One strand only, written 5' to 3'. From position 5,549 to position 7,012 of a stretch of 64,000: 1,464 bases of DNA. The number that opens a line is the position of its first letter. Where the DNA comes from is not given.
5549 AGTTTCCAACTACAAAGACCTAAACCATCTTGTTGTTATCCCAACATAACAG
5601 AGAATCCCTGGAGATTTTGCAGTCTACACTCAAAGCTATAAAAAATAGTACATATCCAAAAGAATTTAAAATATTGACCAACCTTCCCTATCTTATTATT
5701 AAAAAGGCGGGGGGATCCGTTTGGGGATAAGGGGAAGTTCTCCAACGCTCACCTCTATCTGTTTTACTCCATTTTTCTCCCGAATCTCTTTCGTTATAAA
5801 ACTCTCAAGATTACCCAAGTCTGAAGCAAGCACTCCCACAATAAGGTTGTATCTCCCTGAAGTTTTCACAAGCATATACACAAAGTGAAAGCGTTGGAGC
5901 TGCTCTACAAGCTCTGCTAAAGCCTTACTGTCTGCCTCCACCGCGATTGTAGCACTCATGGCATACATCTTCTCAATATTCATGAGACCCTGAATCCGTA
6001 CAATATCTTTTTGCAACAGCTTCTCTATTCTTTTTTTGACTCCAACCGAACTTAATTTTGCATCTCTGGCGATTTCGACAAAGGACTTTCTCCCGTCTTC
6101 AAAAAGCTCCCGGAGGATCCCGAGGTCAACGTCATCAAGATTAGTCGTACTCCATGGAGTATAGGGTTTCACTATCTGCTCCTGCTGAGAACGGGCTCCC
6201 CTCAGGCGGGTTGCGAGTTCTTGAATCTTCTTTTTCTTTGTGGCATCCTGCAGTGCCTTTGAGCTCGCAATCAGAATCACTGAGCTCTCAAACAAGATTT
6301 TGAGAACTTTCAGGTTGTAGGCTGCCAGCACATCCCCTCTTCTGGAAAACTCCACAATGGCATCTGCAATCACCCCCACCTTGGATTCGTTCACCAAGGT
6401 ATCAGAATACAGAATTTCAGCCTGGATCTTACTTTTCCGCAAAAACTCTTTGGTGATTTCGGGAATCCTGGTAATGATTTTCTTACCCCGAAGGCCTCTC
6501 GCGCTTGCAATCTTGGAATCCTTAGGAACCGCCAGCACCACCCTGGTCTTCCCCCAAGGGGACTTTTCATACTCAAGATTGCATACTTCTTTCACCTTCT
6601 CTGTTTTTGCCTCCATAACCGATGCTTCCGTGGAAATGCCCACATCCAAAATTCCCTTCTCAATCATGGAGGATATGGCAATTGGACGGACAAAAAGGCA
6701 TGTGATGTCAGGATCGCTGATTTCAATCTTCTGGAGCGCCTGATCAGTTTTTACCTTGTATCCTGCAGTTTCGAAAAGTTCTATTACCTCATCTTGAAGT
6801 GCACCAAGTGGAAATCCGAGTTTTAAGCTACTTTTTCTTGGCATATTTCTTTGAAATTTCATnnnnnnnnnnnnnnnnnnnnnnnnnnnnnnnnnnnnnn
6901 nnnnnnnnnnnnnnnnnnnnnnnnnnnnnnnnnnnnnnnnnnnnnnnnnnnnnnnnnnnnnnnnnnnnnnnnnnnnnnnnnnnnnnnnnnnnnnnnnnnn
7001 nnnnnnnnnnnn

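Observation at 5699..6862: HisG-like domain fused to a complete Lrp/AsnC transcription factor inside an arginine-gene cluster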

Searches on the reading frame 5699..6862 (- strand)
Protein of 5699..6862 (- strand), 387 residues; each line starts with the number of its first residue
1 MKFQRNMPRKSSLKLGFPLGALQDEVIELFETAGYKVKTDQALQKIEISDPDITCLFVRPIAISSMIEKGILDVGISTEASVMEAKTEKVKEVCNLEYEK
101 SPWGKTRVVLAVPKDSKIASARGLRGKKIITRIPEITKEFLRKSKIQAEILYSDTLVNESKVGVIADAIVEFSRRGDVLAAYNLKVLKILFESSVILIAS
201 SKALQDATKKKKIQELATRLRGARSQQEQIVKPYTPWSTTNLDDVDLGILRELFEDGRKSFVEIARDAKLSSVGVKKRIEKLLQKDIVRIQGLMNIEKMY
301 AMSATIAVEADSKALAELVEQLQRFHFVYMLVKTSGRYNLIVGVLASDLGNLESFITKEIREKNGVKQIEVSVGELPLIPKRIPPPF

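Call 4: search_protein_families(library=pfam, proteins=[window:5699-6862:-], max_evalue=0.01)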
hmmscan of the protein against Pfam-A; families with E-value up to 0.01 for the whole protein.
window:5699-6862:- (387 aa): 6 families
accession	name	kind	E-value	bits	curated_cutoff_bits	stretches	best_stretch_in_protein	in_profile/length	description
PF01634.23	HisG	-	8.8e-25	87.9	25.5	1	60-222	2-158/158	ATP phosphoribosyltransferase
PF13404.12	HTH_AsnC-type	-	1.9e-10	40.8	27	1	242-282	1-41/42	AsnC-type helix-turn-helix domain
PF13412.12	HTH_24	-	2.3e-08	33.9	21.9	1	242-289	1-48/48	Winged helix-turn-helix DNA-binding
PF01037.27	AsnC_trans_reg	-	1.8e-07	31.4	25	1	308-373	3-69/73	Lrp/AsnC ligand binding domain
PF22482.2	AsnC_trans_reg_3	-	0.00098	19.6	24.4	1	307-374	10-82/95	PF0864 C-terminal dimeric alpha+beta barrel domain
PF12974.12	Phosphonate-bd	-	0.0035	17.2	27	1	66-135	45-114/242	ABC transporter, phosphonate, periplasmic substrate-binding protein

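Call 5: search_protein_families(library=ncbifam, proteins=[window:5699-6862:-], max_evalue=0.01)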
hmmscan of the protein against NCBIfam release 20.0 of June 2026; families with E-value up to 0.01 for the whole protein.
window:5699-6862:- (387 aa): 10 families
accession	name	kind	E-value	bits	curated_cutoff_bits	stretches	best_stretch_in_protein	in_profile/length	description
TIGR00070.1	hisG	equivalog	1.7e-28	99.8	75.75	1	13-199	1-183/183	ATP phosphoribosyltransferase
NF053758.1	ChrTpTrnRegChrS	equivalog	1.4e-15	57.5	250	1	238-372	8-144/158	chromate efflux transcriptional regulator ChrS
NF040947.1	trans_reg_LysM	equivalog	4.7e-14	52.3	180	1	242-368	1-126/136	HTH-type transcriptional regulator LysM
NF008384.0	PRK11179.1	equivalog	5.6e-11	42.5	227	1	239-370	4-138/153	transcriptional regulator AsnC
NF040820.1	trans_reg_LrpA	equivalog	1.4e-10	41.3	250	1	242-369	2-131/141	HTH-type transcriptional regulator LrpA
NF041395.1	TranRegLrpA1_Halo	equivalog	5.2e-09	36.2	250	1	248-370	9-133/142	HTH-type transcriptional regulator LrpA1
NF041396.1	TranRegLrp_Halo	equivalog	4.3e-07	29.9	190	1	243-372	4-134/149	HTH-type transcriptional regulator Lrp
NF008370.0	PRK11169.1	equivalog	8.8e-05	22.2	233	1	240-301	10-72/164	leucine-responsive transcriptional regulator Lrp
NF040708.3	Siroheme_Dcarb_AhbA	equivalog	0.00067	19.4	140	1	258-369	16-127/144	siroheme decarboxylase subunit alpha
NF040939.2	trans_reg_lrs14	equivalog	0.0058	16.7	90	0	241-289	18-67/103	Lrs14 family HTH-type transcriptional regulator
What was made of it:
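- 5699..6862 (-): HisG-A::Lrp fusion gene (387 aa; the true start may be the ATG at 6844, Met7). Domains: calls 4, 5.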

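Call 6: find_homologous_proteins(query=window:5699-6862:-)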
Query window:5699-6862:- (387 aa): 213 proteins with E <= 0.001 among 8000 candidates; the best 120 are listed.
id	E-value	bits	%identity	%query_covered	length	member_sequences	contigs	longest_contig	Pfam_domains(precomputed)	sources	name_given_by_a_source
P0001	1.5e-238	809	99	100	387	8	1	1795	PF13412.13,PF01634.24,PF01037.29,PF13404.13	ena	-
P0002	1.2e-197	674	84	98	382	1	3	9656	PF13412.13,PF01634.24,PF01037.29,PF13404.13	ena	-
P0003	4.7e-197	672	84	98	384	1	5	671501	PF13412.13,PF01634.24,PF01037.29,PF13404.13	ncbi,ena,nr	ncbi:ATP phosphoribosyltransferase [Patescibacteria group bacterium]|nr:ATP phosphoribosyltransferas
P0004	2.1e-196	670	83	98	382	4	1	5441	PF13412.13,PF01634.24,PF01037.29,PF13404.13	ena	-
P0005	1.5e-195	667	83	98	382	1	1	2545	PF13412.13,PF01634.24,PF01037.29,PF13404.13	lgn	-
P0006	3.7e-194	663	84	98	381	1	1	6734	PF13412.13,PF01634.24,PF01037.29,PF13404.13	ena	-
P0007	2.4e-175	601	72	100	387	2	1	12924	PF13412.13,PF01634.24,PF01037.29,PF13404.13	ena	-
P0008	4.6e-154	531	66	98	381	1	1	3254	PF13412.13,PF01634.24,PF01037.29,PF13404.13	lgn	-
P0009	1.1e-153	530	66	98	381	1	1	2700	PF13412.13,PF01634.24,PF01037.29,PF13404.13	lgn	-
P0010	1.6e-151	523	64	98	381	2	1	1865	PF13412.13,PF01634.24,PF01037.29,PF13404.13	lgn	-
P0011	4.6e-151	521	63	100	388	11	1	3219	PF13412.13,PF01634.24,PF01037.29,PF13404.13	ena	-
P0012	2.9e-149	515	64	98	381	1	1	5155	PF13412.13,PF01634.24,PF01037.29,PF13404.13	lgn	-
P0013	2.9e-149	515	64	98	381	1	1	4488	PF13412.13,PF01634.24,PF01037.29,PF13404.13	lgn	-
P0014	9.3e-149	514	63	98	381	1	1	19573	PF13412.13,PF01634.24,PF01037.29,PF13404.13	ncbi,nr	ncbi:MAG: ATP phosphoribosyltransferase [Patescibacteria group bacterium]|nr:ATP phosphoribosyltrans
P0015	1.4e-147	510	64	98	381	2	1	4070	PF13412.13,PF01634.24,PF01037.29,PF13404.13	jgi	-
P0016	2.9e-147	509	64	98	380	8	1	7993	PF13412.13,PF01634.24,PF01037.29,PF13404.13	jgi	-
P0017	2.9e-146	505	63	98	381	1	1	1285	PF13412.13,PF01634.24,PF01037.29,PF13404.13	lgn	-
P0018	1.6e-144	500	62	98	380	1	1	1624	PF13412.13,PF01634.24,PF01037.29,PF13404.13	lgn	-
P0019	2.0e-141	489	60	98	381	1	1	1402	PF13412.13,PF01634.24,PF01037.29,PF13404.13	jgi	-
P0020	3.0e-109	384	52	97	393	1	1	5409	PF13412.13,PF01634.24,PF01037.29,PF13404.13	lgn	-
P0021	1.4e-108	381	50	98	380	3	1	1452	PF13412.13,PF01634.24,PF01037.29,PF13404.13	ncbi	-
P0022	2.3e-108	381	50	98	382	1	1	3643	PF13412.13,PF01634.24,PF01037.29,PF13404.13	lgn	-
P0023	6.4e-108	379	50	96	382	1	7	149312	PF13412.13,PF01634.24,PF01037.29,PF13404.13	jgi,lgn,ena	-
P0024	3.6e-107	377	51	98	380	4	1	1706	PF13412.13,PF01634.24,PF01037.29,PF13404.13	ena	-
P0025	6.1e-107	376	50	98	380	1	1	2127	PF13412.13,PF01634.24,PF01037.29,PF13404.13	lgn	-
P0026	7.7e-107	376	48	98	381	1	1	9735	PF13412.13,PF01634.24,PF01037.29,PF13404.13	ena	-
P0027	2.8e-106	374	50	98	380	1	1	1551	PF13412.13,PF01634.24,PF01037.29,PF13404.13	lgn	-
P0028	1.9e-105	371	49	98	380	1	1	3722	PF13412.13,PF22482.3,PF01634.24,PF01037.29,PF13404.13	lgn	-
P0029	2.1e-105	371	51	98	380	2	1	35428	PF13412.13,PF01634.24,PF01037.29,PF13404.13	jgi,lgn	jgi:ATP phosphoribosyltransferase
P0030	3.8e-105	370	50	98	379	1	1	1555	PF13412.13,PF01634.24,PF01037.29,PF09084.17,PF13404.13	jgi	jgi:ATP phosphoribosyltransferase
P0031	2.4e-104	367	52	94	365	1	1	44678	PF13412.13,PF01634.24,PF01037.29,PF13404.13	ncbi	-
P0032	1.4e-100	355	50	96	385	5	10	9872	PF13412.13,PF01634.24,PF01037.29,PF13404.13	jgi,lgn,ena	-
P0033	7.4e-94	333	47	91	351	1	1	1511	PF13412.13,PF01634.24,PF13404.13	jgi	-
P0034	2.2e-81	292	66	57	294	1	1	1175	PF01634.24,PF08029.17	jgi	-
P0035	1.0e-71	260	57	57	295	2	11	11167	PF01634.24,PF08029.17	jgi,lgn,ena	-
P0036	1.8e-69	253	58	57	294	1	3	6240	PF01634.24,PF08029.17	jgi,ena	-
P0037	9.3e-68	247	56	57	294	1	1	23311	PF01634.24,PF08029.17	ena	-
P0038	1.7e-67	246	55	57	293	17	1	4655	PF01634.24,PF08029.17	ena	-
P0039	1.4e-66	243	45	57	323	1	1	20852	PF01634.24,PF08029.17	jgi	-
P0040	1.8e-66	243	56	57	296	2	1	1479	PF01634.24,PF08029.17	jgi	-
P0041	1.7e-65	240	55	57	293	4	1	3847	PF01634.24,PF08029.17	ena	-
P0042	1.1e-64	237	53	57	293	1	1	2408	PF01634.24,PF08029.17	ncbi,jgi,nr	ncbi:MAG TPA: ATP phosphoribosyltransferase [bacterium]|nr:ATP phosphoribosyltransferase [bacterium]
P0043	1.5e-64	237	53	56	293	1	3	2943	PF01634.24,PF08029.17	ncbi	-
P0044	2.9e-64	236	52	57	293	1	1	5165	PF01634.24,PF08029.17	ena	-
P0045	3.1e-64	236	52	57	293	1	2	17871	PF01634.24,PF08029.17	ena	-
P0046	7.0e-64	234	52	57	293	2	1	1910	PF01634.24,PF08029.17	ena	-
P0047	2.0e-63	233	52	57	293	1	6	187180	PF01634.24,PF08029.17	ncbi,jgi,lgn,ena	-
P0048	6.0e-63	231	52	57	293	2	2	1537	PF01634.24,PF08029.17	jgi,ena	-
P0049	1.7e-62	230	51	57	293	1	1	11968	PF01634.24,PF08029.17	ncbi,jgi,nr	ncbi:ATP phosphoribosyltransferase [bacterium]|nr:ATP phosphoribosyltransferase [bacterium]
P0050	2.2e-62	230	51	57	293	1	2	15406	PF01634.24,PF08029.17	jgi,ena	-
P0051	8.6e-61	224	50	58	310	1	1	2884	PF01634.24,PF08029.17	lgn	-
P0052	7.6e-58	215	50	57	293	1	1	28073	PF01634.24,PF09084.17,PF08029.17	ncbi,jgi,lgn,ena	-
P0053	1.2e-50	191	50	56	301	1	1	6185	PF01634.24,PF08029.17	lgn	-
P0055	2.0e-48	184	44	58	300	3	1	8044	PF01634.24,PF08029.17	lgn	-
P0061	2.8e-47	180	55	40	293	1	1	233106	PF13412.13,PF01037.29,PF00156.34,PF13404.13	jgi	jgi:DNA-binding Lrp family transcriptional regulator/hypoxanthine-guanine phosphoribosyltransferase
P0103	2.2e-44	170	43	58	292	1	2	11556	PF01634.24,PF08029.17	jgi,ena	-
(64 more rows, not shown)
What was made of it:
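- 5699..6862 (-): Homologues with the same architecture: call 6.
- Checked: The same architecture recurs in about 33 clusters from independent ENA, JGI, NCBI and Logan assemblies, at 47-99% identity (call 6).
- About 33 clusters share the architecture, all from Patescibacteria (call 6). Intact ORFs occur in about 33 clusters from independent assemblies, down to 47% identity (call 6).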

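Call 10: find_encoding_contigs(protein=P0003, flank=10000, max_places=3)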
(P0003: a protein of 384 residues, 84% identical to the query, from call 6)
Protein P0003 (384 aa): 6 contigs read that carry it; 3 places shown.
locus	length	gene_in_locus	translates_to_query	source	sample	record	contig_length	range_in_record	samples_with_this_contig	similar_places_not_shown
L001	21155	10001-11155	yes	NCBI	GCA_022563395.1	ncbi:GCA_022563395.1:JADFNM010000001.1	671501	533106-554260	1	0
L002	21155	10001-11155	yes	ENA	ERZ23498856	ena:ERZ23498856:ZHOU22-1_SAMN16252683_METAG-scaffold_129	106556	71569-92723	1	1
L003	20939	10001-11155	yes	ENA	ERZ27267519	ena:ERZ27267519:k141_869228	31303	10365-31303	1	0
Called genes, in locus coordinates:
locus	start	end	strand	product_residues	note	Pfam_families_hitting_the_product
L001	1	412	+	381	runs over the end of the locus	PF01490:Aa_trans, PF03222:Trp_Tyr_perm, PF13520:AA_permease_2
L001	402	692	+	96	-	PF00708:Acylphosphatase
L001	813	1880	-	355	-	PF01180:DHO_dh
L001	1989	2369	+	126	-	-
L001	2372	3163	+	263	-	PF01988:VIT1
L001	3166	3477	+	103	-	-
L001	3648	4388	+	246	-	PF12705:PDDEXK_1 (weak)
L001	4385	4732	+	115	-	-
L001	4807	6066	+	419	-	PF27218:MJ0043_C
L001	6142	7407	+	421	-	PF00764:Arginosuc_synth, PF20979:Arginosuc_syn_C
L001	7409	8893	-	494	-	PF08245:Mur_ligase_M, PF02875:Mur_ligase_C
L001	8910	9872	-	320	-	PF05222:AlaDh_PNT_N, PF01262:AlaDh_PNT_C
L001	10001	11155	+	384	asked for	PF01634:HisG, PF13404:HTH_AsnC-type, PF13412:HTH_24, PF01037:AsnC_trans_reg (weak)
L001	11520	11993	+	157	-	PF01272:GreA_GreB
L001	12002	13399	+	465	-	-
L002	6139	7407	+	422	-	PF00764:Arginosuc_synth, PF20979:Arginosuc_syn_C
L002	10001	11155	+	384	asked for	PF01634:HisG, PF13404:HTH_AsnC-type, PF13412:HTH_24, PF01037:AsnC_trans_reg (weak)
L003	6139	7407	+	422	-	PF00764:Arginosuc_synth, PF20979:Arginosuc_syn_C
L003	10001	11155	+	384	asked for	PF01634:HisG, PF13404:HTH_AsnC-type, PF13412:HTH_24, PF01037:AsnC_trans_reg (weak)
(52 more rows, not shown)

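Call 11: find_encoding_contigs(protein=P0023, flank=10000, max_places=3)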
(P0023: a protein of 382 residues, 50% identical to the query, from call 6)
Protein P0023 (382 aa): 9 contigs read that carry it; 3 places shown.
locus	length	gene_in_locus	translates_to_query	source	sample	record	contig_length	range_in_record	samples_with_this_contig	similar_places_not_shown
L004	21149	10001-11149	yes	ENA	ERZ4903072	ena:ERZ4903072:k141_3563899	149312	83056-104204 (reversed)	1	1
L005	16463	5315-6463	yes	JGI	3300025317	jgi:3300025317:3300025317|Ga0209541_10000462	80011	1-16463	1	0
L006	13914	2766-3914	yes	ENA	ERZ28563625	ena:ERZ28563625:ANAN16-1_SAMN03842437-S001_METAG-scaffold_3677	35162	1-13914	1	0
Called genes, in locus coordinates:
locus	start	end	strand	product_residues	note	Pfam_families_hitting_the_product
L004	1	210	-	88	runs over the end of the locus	PF00312:Ribosomal_S15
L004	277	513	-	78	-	PF07927:HicA_toxin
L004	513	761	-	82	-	PF15919:HicB_lk_antitox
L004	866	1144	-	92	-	PF01541:GIY-YIG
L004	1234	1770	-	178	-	PF18895:T4SS_pilin (weak)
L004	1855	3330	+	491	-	PF01743:PolyA_pol, PF12627:PolyA_pol_RNAbd, PF01966:HD, PF13735:tRNA_NucTran2_2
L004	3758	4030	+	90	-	PF03144:GTP_EFTU_D2 (weak)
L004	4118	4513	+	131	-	PF02308:MgtC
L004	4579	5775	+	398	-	PF27218:MJ0043_C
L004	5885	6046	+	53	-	-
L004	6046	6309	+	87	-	-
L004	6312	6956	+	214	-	-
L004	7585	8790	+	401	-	PF00206:Lyase_1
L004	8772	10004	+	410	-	PF00764:Arginosuc_synth, PF20979:Arginosuc_syn_C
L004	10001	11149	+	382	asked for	PF01634:HisG, PF13404:HTH_AsnC-type, PF13412:HTH_24, PF01037:AsnC_trans_reg (weak)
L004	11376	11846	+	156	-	PF03449:GreA_GreB_N (weak), PF01272:GreA_GreB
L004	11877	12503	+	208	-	PF12917:YfbR-like (weak), PF13023:HD_3, PF01966:HD (weak)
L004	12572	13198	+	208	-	PF07690:MFS_1, PF05977:MFS_3 (weak)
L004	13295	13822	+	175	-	-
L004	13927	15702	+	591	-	PF14716:HHH_8, PF00633:HHH (faint), PF10391:DNA_pol_lambd_f (faint), PF14520:HHH_5, PF14791:DNA_pol_B_thumb, PF02811:PHP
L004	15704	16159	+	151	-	PF00293:NUDIX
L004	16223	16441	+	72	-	-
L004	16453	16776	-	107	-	PF00453:Ribosomal_L20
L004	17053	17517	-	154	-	PF05198:IF3_N, PF00707:IF3_C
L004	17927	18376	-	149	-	PF01668:SmpB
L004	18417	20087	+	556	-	PF03485:Arg_tRNA_synt_N, PF00750:tRNA-synt_1d, PF05746:DALR_1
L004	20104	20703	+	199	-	PF00300:His_Phos_1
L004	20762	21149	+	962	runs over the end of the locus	PF00133:tRNA-synt_1, PF01406:tRNA-synt_1e (faint), PF09334:tRNA-synt_1g (weak), PF08264:Anticodon_1, PF19302:DUF5915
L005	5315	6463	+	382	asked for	PF01634:HisG, PF13404:HTH_AsnC-type, PF13412:HTH_24, PF01037:AsnC_trans_reg (weak)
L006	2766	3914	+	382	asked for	PF01634:HisG, PF13404:HTH_AsnC-type, PF13412:HTH_24, PF01037:AsnC_trans_reg (weak)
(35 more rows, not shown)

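Call 12: find_encoding_contigs(protein=P0047, flank=10000, max_places=2)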
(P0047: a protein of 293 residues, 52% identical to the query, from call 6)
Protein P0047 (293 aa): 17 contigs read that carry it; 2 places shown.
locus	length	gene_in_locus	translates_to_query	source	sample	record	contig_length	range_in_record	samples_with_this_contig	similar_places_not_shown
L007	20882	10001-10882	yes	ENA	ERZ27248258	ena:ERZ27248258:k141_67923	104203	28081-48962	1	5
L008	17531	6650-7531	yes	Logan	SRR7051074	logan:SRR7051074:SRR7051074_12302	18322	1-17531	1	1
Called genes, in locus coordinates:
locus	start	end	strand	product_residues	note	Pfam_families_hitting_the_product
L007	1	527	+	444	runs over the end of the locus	-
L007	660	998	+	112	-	-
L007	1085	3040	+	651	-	PF10342:Kre9_KNH (faint), PF18933:PsbP_2 (faint)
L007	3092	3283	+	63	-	-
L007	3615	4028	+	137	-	-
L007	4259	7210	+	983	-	PF00580:UvrD-helicase, PF01443:Viral_helicase1 (faint), PF13245:AAA_19, PF13604:AAA_30 (faint), PF13361:UvrD_C, PF13538:UvrD_C_2 (faint), PF12705:PDDEXK_1, PF01930:Cas_Cas4 (weak)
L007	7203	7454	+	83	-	PF02575:YbaB_DNA_bd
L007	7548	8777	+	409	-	PF00764:Arginosuc_synth, PF20979:Arginosuc_syn_C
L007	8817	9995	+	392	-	PF00206:Lyase_1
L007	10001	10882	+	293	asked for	PF01634:HisG, PF08029:HisG_C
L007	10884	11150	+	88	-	PF08029:HisG_C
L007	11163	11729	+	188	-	PF03734:YkuD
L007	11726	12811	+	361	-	PF00953:Glycos_transf_4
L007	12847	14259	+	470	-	PF26299:MurL_N, PF26298:MurL_epimerase_C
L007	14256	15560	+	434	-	PF21799:MurD-like_N, PF08245:Mur_ligase_M, PF02875:Mur_ligase_C (weak)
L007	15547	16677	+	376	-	PF01098:FTSW_RODA_SPOVE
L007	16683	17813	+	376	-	PF03033:Glyco_transf_28, PF02350:Epimerase_2 (faint), PF04101:Glyco_tran_28_C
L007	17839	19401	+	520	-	PF00749:tRNA-synt_1c, PF19269:Anticodon_2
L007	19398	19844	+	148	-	-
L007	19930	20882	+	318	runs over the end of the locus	PF02899:Phage_int_SAM_1, PF13495:Phage_int_SAM_4 (faint), PF00589:Phage_integrase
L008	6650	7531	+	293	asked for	PF01634:HisG, PF08029:HisG_C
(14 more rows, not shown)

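Call 13: find_encoding_contigs(protein=P0035, flank=10000, max_places=2)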
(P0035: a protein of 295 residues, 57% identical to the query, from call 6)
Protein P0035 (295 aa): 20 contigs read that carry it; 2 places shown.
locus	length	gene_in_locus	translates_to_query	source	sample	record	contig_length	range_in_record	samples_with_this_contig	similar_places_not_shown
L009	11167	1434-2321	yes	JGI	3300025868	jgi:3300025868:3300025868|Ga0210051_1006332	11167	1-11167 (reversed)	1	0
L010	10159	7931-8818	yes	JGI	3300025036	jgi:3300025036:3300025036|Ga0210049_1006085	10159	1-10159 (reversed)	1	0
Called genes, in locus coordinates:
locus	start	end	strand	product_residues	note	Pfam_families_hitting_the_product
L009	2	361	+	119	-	?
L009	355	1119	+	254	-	PF00977:His_biosynth, PF01207:Dus (faint), PF02581:TMP-TENI (faint), PF01884:PcrB (faint), PF03060:NMO (faint), PF01180:DHO_dh (faint)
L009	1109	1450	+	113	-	PF01502:PRA-CH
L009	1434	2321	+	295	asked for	PF01634:HisG, PF08029:HisG_C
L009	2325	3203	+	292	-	PF09084:NMT1 (weak), PF01634:HisG, PF08029:HisG_C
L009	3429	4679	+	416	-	PF00155:Aminotran_1_2, PF00266:Aminotran_5, PF01053:Cys_Met_Meta_PP (faint), PF01212:Beta_elim_lyase (weak), PF03841:SelA (weak)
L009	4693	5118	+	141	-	PF02657:SufE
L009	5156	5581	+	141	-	PF14340:DUF4395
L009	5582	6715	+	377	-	PF00512:HisKA, PF02518:HATPase_c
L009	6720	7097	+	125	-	PF00072:Response_reg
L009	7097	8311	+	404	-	PF00815:Histidinol_dh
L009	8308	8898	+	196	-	PF00475:IGPD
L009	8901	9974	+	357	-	PF00155:Aminotran_1_2, PF00266:Aminotran_5 (weak), PF01212:Beta_elim_lyase (weak)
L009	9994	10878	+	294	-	PF00459:Inositol_P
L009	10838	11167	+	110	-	?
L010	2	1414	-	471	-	?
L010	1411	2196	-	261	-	PF00288:GHMP_kinases_N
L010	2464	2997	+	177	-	-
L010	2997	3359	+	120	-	-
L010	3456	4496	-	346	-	PF01137:RTC, PF05189:RTC_insert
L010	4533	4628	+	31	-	-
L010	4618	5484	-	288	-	PF13793:Pribosyltran_N, PF00156:Pribosyltran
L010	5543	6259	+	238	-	PF00977:His_biosynth, PF01207:Dus (faint)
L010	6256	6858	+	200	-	PF00117:GATase, PF07685:GATase_3, PF01174:SNO (weak), PF07722:Peptidase_C26 (weak)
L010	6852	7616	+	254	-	PF00977:His_biosynth, PF01207:Dus (faint), PF02581:TMP-TENI (faint), PF01884:PcrB (faint), PF03060:NMO (faint), PF01180:DHO_dh (faint)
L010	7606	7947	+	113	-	PF01502:PRA-CH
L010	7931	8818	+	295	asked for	PF01634:HisG, PF08029:HisG_C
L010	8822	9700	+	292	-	PF09084:NMT1 (weak), PF01634:HisG, PF08029:HisG_C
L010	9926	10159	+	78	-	?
